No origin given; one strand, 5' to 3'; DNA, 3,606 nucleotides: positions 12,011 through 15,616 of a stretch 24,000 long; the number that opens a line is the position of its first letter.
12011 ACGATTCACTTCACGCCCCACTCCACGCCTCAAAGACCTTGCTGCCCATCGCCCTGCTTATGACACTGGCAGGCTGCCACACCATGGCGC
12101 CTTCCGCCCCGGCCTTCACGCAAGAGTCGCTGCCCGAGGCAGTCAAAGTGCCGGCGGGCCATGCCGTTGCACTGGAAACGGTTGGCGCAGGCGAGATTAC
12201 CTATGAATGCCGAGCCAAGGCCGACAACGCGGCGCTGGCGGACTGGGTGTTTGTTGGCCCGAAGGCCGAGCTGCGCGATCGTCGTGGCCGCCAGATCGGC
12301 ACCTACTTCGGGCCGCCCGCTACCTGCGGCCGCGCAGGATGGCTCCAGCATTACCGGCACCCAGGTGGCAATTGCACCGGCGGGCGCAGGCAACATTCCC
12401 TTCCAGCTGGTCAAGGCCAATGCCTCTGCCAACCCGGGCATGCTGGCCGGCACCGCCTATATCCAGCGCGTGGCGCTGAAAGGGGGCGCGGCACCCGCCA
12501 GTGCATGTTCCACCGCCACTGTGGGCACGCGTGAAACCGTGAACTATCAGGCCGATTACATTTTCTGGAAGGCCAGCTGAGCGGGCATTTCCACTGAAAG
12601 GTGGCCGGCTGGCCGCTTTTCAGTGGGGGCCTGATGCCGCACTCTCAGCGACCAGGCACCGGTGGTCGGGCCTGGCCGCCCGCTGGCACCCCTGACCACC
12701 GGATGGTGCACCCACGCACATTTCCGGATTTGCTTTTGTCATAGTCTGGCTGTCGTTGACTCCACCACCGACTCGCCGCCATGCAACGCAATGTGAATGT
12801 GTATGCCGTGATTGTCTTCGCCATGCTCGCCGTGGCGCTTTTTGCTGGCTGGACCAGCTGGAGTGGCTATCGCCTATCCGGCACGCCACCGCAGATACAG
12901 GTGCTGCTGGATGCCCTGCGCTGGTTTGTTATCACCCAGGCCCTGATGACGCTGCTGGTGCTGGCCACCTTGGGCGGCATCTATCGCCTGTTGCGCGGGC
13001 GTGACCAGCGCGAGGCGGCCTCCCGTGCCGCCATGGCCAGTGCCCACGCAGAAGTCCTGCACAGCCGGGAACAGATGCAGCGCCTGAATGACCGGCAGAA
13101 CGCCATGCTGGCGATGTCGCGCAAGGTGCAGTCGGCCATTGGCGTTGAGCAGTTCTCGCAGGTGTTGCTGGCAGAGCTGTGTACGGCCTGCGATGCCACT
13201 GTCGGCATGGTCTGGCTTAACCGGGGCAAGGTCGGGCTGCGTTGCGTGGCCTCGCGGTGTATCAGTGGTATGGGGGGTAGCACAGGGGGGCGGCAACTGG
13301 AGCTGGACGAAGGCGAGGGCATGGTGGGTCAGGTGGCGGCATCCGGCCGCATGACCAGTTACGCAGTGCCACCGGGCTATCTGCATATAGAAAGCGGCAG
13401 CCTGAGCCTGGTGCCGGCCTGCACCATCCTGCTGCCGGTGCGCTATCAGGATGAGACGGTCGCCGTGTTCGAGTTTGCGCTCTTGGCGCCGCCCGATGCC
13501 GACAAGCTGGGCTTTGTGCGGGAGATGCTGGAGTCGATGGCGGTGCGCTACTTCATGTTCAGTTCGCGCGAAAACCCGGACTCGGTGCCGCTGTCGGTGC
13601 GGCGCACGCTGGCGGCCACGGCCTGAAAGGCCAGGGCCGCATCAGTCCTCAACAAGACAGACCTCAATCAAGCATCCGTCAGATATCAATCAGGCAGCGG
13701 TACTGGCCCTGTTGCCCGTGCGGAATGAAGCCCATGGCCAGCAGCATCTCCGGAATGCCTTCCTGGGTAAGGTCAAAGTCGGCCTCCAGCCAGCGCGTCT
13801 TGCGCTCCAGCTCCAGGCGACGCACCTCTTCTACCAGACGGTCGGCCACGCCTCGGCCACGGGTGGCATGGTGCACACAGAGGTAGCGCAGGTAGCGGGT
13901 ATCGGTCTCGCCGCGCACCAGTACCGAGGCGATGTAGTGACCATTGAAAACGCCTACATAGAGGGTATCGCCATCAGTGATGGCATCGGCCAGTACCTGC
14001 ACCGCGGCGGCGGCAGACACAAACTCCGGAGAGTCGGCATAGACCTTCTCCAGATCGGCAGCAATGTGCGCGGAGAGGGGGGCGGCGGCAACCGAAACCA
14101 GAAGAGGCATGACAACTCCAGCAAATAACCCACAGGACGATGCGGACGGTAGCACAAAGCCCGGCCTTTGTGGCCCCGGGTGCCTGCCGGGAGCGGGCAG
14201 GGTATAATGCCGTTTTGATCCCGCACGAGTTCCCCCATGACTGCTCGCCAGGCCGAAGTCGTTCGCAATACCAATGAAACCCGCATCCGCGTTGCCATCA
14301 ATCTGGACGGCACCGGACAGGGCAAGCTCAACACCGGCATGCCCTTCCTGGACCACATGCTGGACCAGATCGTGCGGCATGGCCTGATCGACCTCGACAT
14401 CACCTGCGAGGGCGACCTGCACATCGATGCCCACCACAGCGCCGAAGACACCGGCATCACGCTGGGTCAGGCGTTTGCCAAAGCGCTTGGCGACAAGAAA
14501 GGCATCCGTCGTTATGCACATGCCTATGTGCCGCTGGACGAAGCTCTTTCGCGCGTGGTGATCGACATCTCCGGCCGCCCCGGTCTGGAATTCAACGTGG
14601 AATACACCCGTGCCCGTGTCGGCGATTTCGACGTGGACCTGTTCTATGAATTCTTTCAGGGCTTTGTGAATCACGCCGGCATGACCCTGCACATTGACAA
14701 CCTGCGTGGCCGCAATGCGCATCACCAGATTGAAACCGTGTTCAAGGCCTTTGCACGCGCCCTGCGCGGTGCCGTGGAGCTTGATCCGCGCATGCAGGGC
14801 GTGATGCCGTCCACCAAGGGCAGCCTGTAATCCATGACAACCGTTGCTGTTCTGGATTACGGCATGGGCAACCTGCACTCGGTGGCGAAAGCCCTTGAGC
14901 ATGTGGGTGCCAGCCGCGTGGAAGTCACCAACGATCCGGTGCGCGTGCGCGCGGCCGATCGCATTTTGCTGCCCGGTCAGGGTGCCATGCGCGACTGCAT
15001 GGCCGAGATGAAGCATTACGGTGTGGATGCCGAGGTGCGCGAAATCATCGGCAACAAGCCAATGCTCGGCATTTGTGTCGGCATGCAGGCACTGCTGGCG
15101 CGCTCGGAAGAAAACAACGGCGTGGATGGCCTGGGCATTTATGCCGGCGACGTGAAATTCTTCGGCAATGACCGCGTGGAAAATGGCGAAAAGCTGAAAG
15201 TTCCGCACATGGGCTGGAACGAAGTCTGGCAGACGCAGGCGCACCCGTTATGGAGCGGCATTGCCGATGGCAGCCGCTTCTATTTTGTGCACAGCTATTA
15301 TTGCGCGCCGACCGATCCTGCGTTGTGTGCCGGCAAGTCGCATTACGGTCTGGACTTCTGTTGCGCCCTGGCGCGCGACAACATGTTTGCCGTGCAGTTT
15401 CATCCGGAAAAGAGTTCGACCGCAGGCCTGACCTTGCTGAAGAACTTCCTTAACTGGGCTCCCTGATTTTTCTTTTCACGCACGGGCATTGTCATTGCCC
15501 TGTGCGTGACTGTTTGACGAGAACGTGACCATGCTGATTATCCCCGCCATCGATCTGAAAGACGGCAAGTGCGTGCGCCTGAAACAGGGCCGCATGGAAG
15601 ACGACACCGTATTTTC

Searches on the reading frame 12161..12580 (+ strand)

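Call 40: search_protein_families(library=pfam, proteins=[window:12161-12580:+], max_evalue=0.001)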
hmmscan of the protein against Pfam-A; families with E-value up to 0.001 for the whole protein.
window:12161-12580:+ (139 aa): 1 family
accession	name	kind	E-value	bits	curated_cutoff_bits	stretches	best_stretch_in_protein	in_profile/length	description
PF11937.13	DUF3455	-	2.4e-16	60.9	25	1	58-137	81-157/157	Protein of unknown function (DUF3455)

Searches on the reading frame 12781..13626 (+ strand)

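Call 40: search_protein_families(library=pfam, proteins=[window:12781-13626:+], max_evalue=0.001)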
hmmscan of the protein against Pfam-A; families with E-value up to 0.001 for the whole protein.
window:12781-13626:+ (281 aa): 1 family
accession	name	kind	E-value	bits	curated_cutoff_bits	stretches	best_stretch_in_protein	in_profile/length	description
PF13185.12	GAF_2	-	5.3e-05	23.9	28.6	1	122-254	4-132/136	GAF domain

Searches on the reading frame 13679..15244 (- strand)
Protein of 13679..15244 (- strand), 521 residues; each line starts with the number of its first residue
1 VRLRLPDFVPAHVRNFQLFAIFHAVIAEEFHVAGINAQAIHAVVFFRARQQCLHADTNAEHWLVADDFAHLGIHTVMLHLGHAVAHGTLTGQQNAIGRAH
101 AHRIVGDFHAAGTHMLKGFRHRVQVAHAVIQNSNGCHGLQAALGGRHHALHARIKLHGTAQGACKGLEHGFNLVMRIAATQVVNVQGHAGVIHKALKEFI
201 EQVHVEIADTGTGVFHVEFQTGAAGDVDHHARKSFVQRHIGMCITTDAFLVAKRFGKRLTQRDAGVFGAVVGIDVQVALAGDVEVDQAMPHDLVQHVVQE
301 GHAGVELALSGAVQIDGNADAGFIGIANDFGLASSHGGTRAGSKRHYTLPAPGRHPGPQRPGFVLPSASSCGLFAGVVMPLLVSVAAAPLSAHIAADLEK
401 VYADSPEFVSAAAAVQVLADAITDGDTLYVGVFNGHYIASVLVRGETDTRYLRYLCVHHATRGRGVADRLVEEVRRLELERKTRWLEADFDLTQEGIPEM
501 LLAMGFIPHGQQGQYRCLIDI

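Call 40: search_protein_families(library=pfam, proteins=[window:13679-15244:-], max_evalue=0.001)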
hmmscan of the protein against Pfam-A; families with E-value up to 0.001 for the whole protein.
window:13679-15244:- (521 aa): 4 families
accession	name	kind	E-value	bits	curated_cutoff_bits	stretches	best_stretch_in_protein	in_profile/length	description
PF12568.14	PanZ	-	5.3e-13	49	22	1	391-507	11-121/128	Acetyltransferase (GNAT) domain, PanZ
PF13508.13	Acetyltransf_7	-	3e-05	24.7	27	1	426-482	3-59/84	Acetyltransferase (GNAT) domain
PF13673.13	Acetyltransf_10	-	0.00021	21.7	23.6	1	408-477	13-79/128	Acetyltransferase (GNAT) domain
PF00583.31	Acetyltransf_1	-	0.00078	20.1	20.7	0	420-477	27-87/116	Acetyltransferase (GNAT) family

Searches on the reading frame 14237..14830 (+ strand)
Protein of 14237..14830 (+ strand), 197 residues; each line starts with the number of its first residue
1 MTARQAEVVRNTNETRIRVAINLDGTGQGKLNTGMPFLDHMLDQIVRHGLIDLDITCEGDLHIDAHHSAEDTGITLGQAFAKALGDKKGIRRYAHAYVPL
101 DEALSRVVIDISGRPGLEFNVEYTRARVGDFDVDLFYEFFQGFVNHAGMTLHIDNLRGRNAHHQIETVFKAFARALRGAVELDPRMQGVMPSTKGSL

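Call 77: search_protein_families(library=pfam, proteins=[window:14237-14830:+], max_evalue=0.001)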
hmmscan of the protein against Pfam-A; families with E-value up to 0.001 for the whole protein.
window:14237-14830:+ (197 aa): 1 family
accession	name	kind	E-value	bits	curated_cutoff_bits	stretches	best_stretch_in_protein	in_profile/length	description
PF00475.24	IGPD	-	1.9e-66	223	27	1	33-176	1-144/144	Imidazoleglycerol-phosphate dehydratase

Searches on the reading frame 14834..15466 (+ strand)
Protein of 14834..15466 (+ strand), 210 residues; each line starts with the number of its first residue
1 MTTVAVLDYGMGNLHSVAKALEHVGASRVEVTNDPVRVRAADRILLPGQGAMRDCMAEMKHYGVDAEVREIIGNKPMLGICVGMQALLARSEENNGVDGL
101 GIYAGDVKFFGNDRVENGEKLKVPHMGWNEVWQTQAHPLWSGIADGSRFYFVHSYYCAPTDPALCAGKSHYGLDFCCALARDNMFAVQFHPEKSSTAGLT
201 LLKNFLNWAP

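Call 77: search_protein_families(library=pfam, proteins=[window:14834-15466:+], max_evalue=0.001)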
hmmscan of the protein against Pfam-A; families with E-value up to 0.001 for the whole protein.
window:14834-15466:+ (210 aa): 3 families
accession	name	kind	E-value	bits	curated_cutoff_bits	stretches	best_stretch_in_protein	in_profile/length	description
PF00117.34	GATase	-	1.3e-20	74.3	22.8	1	6-206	2-187/190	Glutamine amidotransferase class-I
PF07685.20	GATase_3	-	3.5e-06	27.2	27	1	5-109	3-117/196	CobB/CobQ-like glutamine amidotransferase domain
PF01174.25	SNO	-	0.00013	22.3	27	0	15-108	9-101/188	SNO glutamine amidotransferase family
